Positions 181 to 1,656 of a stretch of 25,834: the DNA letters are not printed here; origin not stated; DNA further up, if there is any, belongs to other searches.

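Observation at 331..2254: Septu-like two-gene defence module (AAA_15/21 ATPase plus HNH nuclease) in a very AT-rich islet next to argJ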

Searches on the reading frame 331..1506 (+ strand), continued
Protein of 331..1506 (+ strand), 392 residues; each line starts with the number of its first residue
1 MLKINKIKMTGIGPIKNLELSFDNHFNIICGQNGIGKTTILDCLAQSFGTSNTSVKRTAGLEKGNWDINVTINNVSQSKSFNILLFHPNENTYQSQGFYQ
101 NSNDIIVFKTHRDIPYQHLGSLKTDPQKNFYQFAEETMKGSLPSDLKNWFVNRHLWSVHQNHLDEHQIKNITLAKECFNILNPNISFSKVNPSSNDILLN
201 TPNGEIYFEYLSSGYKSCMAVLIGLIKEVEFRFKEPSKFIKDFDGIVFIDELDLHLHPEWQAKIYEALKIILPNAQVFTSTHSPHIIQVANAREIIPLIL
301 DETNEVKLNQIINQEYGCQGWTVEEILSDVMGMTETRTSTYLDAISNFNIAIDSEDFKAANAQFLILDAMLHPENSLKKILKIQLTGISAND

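Call 18: search_protein_families(library=pfam, proteins=[L001:7906-8469:+, L001:6941-7663:-, L001:189-620:-, L001:613-2031:-, L001:2034-3068:-], max_evalue=0.1)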
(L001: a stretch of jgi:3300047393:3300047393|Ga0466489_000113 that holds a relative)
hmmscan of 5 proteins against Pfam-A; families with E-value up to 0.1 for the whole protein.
L001:7906-8469:+ (188 aa): 3 families
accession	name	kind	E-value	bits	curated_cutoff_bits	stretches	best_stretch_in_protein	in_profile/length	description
PF04313.20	HSDR_N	-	0.021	15.1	25.1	1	85-146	114-177/198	Type I restriction enzyme R protein N terminus (HSDR_N)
PF13942.11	Lipoprotein_20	-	0.055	13.9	27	1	16-56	123-163/175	YfhG lipoprotein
PF08378.17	NERD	-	0.084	13.8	22.1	0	84-138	22-95/111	Nuclease-related domain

L001:6941-7663:- (240 aa): 2 families
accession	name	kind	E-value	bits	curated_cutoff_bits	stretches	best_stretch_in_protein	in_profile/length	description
PF01292.26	Ni_hydr_CYTB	-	6.7e-26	91.6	30.1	1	21-197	1-179/179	Prokaryotic cytochrome b561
PF14852.12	Fis1_TPR_N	-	0.074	13.2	25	0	72-83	4-15/33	Fis1 N-terminal tetratricopeptide repeat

L001:189-620:- (143 aa): 0 families

L001:613-2031:- (472 aa): 0 families

L001:2034-3068:- (344 aa): 3 families
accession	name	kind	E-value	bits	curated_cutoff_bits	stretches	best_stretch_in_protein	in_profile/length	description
PF07728.20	AAA_5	-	2.4e-07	31.3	22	1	8-222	3-138/139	AAA domain (dynein-related subfamily)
PF13401.12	AAA_22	-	0.071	13.9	27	0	8-107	9-95/130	AAA domain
PF13479.12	AAA_24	-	0.071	13.4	27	0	6-105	4-73/195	AAA domain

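Call 34: search_solved_structures(query=window:331-1506:+, max_evalue=1e-15, show_alignments=3)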
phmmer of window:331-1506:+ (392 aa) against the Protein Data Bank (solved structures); distinct sequences matched with E-value up to 1e-15: 4.
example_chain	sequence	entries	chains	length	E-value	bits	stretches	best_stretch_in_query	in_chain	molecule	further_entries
9n69_A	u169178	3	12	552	1.1e-18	71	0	189-321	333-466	AAA family ATPase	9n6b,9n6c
22bu_B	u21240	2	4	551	6.7e-18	68.3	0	175-362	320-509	AAA family ATPase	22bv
8ee4_A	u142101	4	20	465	1e-17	67.7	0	197-333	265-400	PtuA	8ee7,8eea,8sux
22et_E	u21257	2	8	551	8.1e-17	64.7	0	175-362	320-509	PtuA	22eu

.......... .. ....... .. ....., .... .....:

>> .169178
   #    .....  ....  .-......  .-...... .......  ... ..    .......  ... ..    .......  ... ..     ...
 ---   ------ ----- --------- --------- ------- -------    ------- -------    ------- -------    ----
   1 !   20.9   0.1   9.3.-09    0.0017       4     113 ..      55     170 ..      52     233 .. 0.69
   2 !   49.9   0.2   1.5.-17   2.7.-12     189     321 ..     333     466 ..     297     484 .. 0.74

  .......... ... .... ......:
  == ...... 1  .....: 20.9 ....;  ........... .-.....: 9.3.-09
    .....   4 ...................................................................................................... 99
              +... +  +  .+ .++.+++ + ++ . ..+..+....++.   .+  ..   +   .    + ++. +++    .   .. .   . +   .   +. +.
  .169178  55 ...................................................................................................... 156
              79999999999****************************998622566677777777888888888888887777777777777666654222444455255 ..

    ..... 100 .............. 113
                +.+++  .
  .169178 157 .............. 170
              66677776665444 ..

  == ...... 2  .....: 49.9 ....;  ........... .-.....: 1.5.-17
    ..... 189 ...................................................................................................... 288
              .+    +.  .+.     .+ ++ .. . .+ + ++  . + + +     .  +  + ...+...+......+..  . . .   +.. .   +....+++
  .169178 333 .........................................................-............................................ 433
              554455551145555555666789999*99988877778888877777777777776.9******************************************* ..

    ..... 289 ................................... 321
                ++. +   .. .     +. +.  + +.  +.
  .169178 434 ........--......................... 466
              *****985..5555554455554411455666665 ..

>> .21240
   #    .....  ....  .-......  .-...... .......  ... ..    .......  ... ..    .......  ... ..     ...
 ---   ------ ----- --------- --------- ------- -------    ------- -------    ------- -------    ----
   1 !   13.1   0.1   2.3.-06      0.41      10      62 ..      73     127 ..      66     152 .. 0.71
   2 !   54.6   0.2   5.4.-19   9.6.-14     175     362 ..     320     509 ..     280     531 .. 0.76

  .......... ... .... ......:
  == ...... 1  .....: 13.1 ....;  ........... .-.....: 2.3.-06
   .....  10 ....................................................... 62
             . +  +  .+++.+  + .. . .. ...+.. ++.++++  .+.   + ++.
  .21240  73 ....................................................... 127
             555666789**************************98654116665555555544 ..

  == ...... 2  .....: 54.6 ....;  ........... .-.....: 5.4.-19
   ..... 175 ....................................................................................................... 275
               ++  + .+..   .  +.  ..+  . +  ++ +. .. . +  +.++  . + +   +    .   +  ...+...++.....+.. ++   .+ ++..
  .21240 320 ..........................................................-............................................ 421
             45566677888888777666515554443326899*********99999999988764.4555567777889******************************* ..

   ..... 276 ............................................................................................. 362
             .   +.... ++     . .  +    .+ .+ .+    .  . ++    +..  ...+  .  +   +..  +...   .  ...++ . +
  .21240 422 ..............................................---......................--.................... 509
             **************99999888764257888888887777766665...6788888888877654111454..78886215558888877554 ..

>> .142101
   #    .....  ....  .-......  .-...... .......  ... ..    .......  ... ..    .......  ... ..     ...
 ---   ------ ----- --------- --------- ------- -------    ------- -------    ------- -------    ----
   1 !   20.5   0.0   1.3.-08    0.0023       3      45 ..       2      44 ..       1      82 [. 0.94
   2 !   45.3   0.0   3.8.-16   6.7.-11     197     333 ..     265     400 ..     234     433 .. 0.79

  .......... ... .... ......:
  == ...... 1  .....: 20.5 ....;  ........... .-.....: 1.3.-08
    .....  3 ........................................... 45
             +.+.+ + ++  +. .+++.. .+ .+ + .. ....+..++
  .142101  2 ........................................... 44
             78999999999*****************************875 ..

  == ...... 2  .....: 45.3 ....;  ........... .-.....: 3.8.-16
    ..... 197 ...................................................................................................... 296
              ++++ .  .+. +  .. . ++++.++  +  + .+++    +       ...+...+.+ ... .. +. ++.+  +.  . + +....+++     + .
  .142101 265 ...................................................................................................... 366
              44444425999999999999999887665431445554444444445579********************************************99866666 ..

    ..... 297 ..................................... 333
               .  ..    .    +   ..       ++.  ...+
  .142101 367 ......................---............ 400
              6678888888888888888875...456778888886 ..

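Call 38: predict_structure(protein=window:331-1506:+)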
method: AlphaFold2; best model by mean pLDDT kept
length: 392 residues; sequences in the alignment: 1
mean_pLDDT: 37.8   pTM: 0.30
mean pLDDT of the five models: 37.8, 35.7, 33.5, 29.2, 29.1
residues with pLDDT >= 90: 0; 70-90: 0; 50-70: 33; < 50: 359
segments of 3 or more residues with pLDDT < 50: 1-168, 184-186, 190-196, 200-221, 223-257, 271-392
pLDDT, mean of each block of 10 residues (from residue 1): 33 33 34 35 42 36 34 33 27 26 25 30 36 35 38 32 45 55 50 48 45 43 41 33 36 44 55 42 37 33 40 39 43 36 34 37 38 39 35 34
secondary structure, 60 per line:
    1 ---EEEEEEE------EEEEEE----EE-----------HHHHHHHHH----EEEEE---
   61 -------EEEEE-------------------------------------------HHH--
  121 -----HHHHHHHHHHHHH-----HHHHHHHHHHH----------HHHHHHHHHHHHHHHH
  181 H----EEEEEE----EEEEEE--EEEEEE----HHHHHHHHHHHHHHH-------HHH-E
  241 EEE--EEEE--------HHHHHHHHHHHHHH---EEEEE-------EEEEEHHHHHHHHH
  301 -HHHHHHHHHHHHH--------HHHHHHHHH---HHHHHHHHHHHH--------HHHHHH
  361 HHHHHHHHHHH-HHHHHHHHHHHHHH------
elements in order: E4-10 E17-22 H40-48 E53-57 E68-72 H126-138 H144-154 H165-181 E186-191 E196-201 E204-209 H214-228 E240-243 E246-249 H258-271 E275-279 E287-291 H292-300 H302-314 H323-331 H335-346 H355-371 H373-386

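Call 41: search_protein_families(library=pfam, proteins=[L003:3393-4451:+, L004:5257-5799:+, L004:8289-8702:+, L007:4423-5499:-, L008:8094-8822:+, L009:5600-7171:+, L010:8716-13071:+, L012:8053-9390:+, L013:4015-5850:+, L014:8216-9418:-], max_evalue=0.001)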
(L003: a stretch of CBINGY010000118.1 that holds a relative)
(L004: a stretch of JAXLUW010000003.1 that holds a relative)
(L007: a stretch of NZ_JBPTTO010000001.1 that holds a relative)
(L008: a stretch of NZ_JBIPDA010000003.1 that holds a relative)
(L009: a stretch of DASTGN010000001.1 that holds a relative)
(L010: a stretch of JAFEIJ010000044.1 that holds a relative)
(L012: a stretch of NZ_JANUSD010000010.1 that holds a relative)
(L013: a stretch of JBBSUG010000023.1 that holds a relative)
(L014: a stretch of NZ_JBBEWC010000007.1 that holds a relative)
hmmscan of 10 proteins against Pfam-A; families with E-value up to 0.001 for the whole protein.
L003:3393-4451:+ (352 aa): 3 families
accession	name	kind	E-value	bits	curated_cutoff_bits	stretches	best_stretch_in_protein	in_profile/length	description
PF00589.27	Phage_integrase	-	1.4e-33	116.6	27.1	1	190-346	3-165/172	Phage integrase family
PF13495.12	Phage_int_SAM_4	-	1.1e-12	48.6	27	1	99-171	10-82/85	Phage integrase, N-terminal SAM-like domain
PF02899.23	Phage_int_SAM_1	-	0.00019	22.1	22.3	1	101-165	12-77/83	Phage integrase, N-terminal SAM-like domain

L004:5257-5799:+ (180 aa): 0 families

L004:8289-8702:+ (137 aa): 0 families

L007:4423-5499:- (358 aa): 2 families
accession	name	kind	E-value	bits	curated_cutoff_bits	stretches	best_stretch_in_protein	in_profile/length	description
PF03462.23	PCRF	-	5.2e-75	252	24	1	9-202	2-194/194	PCRF domain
PF00472.26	RF-1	-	2.8e-42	143.7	35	1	210-319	2-116/116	RF-1 domain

L008:8094-8822:+ (242 aa): 0 families

L009:5600-7171:+ (523 aa): 5 families
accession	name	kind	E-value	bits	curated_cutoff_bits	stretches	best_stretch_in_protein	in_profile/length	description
PF02384.22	N6_Mtase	-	7.4e-111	370.8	20.4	1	182-485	3-310/311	N-6 DNA Methylase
PF12161.14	HsdM_N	-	1.9e-18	67.8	24.5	1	9-167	1-132/135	HsdM N-terminal domain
PF07669.17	Eco57I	-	6.1e-07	30.1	25.3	1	268-384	47-160/171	Eco57I restriction-modification methylase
PF05175.20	MTS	-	8.1e-07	29.3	23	1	215-312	21-111/170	Methyltransferase small domain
PF13847.12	Methyltransf_31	-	0.0008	19.6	27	0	226-307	2-82/145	Methyltransferase domain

L010:8716-13071:+ (1451 aa): 2 families
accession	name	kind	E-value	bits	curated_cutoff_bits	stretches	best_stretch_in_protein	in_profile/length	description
PF00873.25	ACR_tran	-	2.9e-291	969.2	28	1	5-1030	1-1020/1021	AcrB/AcrD/AcrF family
PF02321.23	OEP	-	6.5e-36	124.3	22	2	1266-1450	8-187/187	Outer membrane efflux protein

L012:8053-9390:+ (445 aa): 9 families
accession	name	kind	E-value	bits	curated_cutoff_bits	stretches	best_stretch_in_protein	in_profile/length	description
PF00158.32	Sigma54_activat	-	8.1e-69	231.1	20.2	1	142-309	1-168/168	Sigma-54 interaction domain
PF00072.30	Response_reg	-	5e-27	94.7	30.2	1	4-110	1-107/111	Response regulator receiver domain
PF25601.1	AAA_lid_14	-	1.5e-26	92.5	27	1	314-395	1-82/87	AAA+ ATPase lid domain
PF14532.12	Sigma54_activ_2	-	3.9e-22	79.4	25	1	143-313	1-138/138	Sigma-54 interaction domain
PF02954.25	HTH_8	-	4e-12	46.1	22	1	403-443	2-42/42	Bacterial regulatory protein, Fis family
PF07728.20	AAA_5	-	7.4e-10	39.4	22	1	166-286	2-125/139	AAA domain (dynein-related subfamily)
PF07724.20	AAA_2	-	2.4e-06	28.1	27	1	165-293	5-134/166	AAA domain (Cdc48 subfamily)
PF00004.35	AAA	-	8.3e-06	26.7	21.2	1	166-287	1-111/131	ATPase family associated with various cellular activities (AAA)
PF01078.27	Mg_chelatase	-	0.00074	19.4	20.3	0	165-283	24-157/207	Magnesium chelatase, subunit ChlI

L013:4015-5850:+ (611 aa): 6 families
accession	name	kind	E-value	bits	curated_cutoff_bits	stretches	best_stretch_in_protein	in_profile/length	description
PF08459.17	UvrC_RNaseH_dom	-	1.6e-50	171.5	22.3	1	381-538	1-159/159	UvrC RNAse H endonuclease domain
PF22920.2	UvrC_RNaseH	-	3.6e-32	111.2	24.3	1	249-365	1-116/116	UvrC Ribonuclease H-like domain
PF01541.30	GIY-YIG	-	1.9e-11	44.5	22.6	1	14-88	2-76/78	GIY-YIG catalytic domain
PF14520.12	HHH_5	-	7.6e-09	36.4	27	1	553-598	3-51/57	Helix-hairpin-helix domain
PF02151.25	UVR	-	1.1e-05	25.5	21.5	1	202-228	2-28/36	UvrB/uvrC motif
PF12826.13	HHH_2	-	2.1e-05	25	27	0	557-605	8-58/64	Helix-hairpin-helix motif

L014:8216-9418:- (400 aa): 1 family
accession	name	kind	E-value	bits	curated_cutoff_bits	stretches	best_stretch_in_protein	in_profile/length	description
PF14907.12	NTP_transf_5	-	5.2e-31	108.5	31.2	1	39-292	2-241/249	Uncharacterised nucleotidyltransferase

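Call 47: predict_structure(alignment_id=A1)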
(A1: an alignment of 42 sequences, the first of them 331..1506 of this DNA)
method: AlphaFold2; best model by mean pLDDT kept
length: 392 residues; sequences in the alignment: 42
mean_pLDDT: 81.5   pTM: 0.79
mean pLDDT of the five models: 81.5, 75.4, 73.3, 69.8, 60.3
residues with pLDDT >= 90: 123; 70-90: 201; 50-70: 47; < 50: 21
segments of 3 or more residues with pLDDT < 50: 373-392
pLDDT, mean of each block of 10 residues (from residue 1): 96 93 94 82 91 85 94 94 84 77 85 62 72 82 79 85 87 90 88 87 90 79 87 71 92 70 89 94 86 92 87 81 81 64 81 86 75 41 35 33
secondary structure, 60 per line:
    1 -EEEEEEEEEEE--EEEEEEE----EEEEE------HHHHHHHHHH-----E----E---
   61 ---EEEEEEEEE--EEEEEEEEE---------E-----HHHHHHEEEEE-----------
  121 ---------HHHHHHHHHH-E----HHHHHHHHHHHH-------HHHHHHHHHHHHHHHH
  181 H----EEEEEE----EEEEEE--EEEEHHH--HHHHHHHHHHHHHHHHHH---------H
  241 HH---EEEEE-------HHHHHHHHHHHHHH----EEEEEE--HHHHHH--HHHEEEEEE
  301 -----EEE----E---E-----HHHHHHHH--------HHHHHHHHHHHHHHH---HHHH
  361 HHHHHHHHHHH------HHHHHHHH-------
elements in order: E2-12 E15-21 E26-30 H37-46 E64-72 E75-83 H99-104 E105-109 H130-139 H146-157 H165-181 E186-191 E196-201 E204-207 H213-230 E246-250 H258-271 E276-281 H284-289 E295-300 E306-308 H323-330 H339-353 H357-371 H378-385

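Call 50: fold_search(model_id=the predicted structure, library=pdb)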
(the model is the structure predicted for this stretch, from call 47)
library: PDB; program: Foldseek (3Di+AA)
matches with E <= 10: 1114; with E <= 0.001: 365
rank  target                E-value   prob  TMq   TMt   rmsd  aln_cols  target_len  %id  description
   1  8eea_C                1.1e-19  1.00  0.64  0.57   8.4       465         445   16  Structure of E.coli Septu (PtuAB) complex (released 2023-12-27)
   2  9e90_C                1.0e-18  1.00  0.65  0.54   7.9       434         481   17  Ec83 Retron PtuA/PtuB (2-1) complex bound to ATP (released 2025-07-02)
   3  9kjz_B                1.5e-18  1.00  0.67  0.51   8.7       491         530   15  Cryo-EM structure of the Retron-Eco7 complex (state 3) (released 2025-11-12)
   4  9kjx_B                1.6e-18  1.00  0.67  0.51   8.0       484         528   14  Cryo-EM structure of the Retron-Eco7 complex (state 1) (released 2025-11-12)
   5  8eea_D                1.8e-18  1.00  0.63  0.56   7.6       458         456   16  Structure of E.coli Septu (PtuAB) complex (released 2023-12-27)
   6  9o4a_A                2.5e-18  1.00  0.67  0.57   7.5       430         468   17  Ec83 Retron PtuAB mutant complex (released 2025-07-02)
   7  9nnb_D                4.9e-18  1.00  0.69  0.55   8.6       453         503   15  Cryo-EM structure of the Retron Ec78 complex, PtuA:PtuB:RT (4:2:1) (released 2025-10-08)
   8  9nnb_F                5.8e-18  1.00  0.67  0.52   9.3       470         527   15  Cryo-EM structure of the Retron Ec78 complex, PtuA:PtuB:RT (4:2:1) (released 2025-10-08)
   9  9kjx_C                6.6e-18  1.00  0.70  0.53   8.6       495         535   14  Cryo-EM structure of the Retron-Eco7 complex (state 1) (released 2025-11-12)
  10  9kjy_E                6.9e-18  1.00  0.62  0.49  11.3       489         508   15  Cryo-EM structure of the Retron-Eco7 complex (state 2) (released 2025-11-12)
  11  9kjz_C                7.4e-18  1.00  0.68  0.52   7.8       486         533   15  Cryo-EM structure of the Retron-Eco7 complex (state 3) (released 2025-11-12)
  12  9o4a_B                8.8e-18  1.00  0.64  0.55   7.8       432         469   16  Ec83 Retron PtuAB mutant complex (released 2025-07-02)
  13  9e90_A                1.0e-17  1.00  0.65  0.54   7.9       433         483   18  Ec83 Retron PtuA/PtuB (2-1) complex bound to ATP (released 2025-07-02)
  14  9kjx_E                1.4e-17  1.00  0.65  0.52   8.7       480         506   14  Cryo-EM structure of the Retron-Eco7 complex (state 1) (released 2025-11-12)
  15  8eea_A                1.5e-17  1.00  0.60  0.63   5.7       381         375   16  Structure of E.coli Septu (PtuAB) complex (released 2023-12-27)
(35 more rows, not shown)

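Call 53: search_protein_families(library=padloc, proteins=[L001:7906-8469:+, L001:189-617:-, L001:613-2028:-, L001:2034-3065:-], max_evalue=0.001)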
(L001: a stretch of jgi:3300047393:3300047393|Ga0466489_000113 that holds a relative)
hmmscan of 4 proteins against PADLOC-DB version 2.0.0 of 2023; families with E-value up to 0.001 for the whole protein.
L001:7906-8469:+ (188 aa): 0 families

L001:189-617:- (142 aa): 0 families

L001:613-2028:- (471 aa): 1 family
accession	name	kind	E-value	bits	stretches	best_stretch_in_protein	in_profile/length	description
PDLC02498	BrxF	-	0.00026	18.9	1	225-335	20-120/158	BrxF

L001:2034-3065:- (343 aa): 2 families
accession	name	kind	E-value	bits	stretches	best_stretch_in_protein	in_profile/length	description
PDLC03547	REase_II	-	4.5e-34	116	2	6-141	267-393/585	Type II restriction enzyme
PDLC03448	REase_II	-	5.9e-31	105.4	3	65-136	597-666/857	Type II restriction enzyme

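Call 60: search_protein_representatives(protein=window:331-1506:+)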
Query: 392 residues. Proteins with E-value up to 0.001 (for the whole library): 13598; up to 1e-10: 3843; up to 1e-30: 114. The best 150 are listed.
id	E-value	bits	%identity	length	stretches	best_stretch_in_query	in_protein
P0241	1.5e-119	416.1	48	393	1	2-388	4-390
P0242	7.3e-111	387.5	49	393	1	1-389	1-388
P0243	1.1e-107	377.0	45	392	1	1-386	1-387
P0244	2.4e-106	372.6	47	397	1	1-392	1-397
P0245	9.8e-105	367.3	43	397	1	1-389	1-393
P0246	2.0e-104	366.3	45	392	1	1-390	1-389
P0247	3.9e-103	362.1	46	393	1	4-390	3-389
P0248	1.6e-102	360.1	46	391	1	2-389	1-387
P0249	2.5e-100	352.8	45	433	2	76-389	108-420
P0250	7.4e-100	351.3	43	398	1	4-388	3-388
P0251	3.6e-93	329.3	43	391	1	1-388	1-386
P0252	1.1e-92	327.6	46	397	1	3-389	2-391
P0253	6.7e-91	321.8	40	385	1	4-387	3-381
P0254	6.9e-89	315.2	42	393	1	2-389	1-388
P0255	1.1e-88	314.5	42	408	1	3-385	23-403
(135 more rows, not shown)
